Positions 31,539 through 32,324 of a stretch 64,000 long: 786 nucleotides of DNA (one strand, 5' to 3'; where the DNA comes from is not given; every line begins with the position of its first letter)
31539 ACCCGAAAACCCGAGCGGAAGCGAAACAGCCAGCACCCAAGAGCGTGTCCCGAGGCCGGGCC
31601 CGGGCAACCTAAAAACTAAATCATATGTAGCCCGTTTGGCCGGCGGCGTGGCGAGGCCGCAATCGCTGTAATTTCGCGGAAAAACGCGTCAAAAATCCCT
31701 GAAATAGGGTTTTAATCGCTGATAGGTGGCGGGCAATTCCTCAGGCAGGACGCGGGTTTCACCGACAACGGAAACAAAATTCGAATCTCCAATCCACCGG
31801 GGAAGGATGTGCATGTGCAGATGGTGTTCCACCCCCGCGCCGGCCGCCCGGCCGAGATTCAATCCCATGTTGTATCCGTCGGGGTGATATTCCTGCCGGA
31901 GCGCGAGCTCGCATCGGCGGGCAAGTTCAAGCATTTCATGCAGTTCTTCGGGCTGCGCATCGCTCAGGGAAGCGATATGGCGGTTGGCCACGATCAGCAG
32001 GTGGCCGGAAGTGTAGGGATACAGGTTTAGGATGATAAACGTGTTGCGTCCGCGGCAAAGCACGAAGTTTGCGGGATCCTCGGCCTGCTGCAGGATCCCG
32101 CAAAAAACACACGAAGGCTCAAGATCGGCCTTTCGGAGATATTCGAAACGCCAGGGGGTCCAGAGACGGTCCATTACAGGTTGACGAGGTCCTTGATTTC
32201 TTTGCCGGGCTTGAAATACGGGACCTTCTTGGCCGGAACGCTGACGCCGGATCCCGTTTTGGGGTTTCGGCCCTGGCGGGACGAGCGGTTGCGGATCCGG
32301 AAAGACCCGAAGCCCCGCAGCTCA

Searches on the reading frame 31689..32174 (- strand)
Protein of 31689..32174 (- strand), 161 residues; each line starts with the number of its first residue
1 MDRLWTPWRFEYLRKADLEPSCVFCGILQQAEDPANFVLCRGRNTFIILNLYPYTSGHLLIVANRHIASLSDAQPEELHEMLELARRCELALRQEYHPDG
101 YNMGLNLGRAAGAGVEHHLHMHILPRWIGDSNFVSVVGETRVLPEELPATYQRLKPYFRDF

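Call 55: search_protein_families(library=pfam, max_evalue=0.001, proteins=[window:31689-32174:-])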
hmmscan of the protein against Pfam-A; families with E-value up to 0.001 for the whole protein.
window:31689-32174:- (161 aa): 3 families
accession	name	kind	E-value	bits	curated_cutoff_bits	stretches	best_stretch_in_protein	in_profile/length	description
PF01230.28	HIT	-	4.4e-18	66.2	21.5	1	38-126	8-95/98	HIT domain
PF11969.13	DcpS_C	-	1.2e-10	42.3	24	1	21-124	1-100/114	Scavenger mRNA decapping enzyme C-term binding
PF04677.20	CwfJ_C_1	-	3.5e-05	24.1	21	1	18-83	10-73/122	Protein similar to CwfJ C-terminus 1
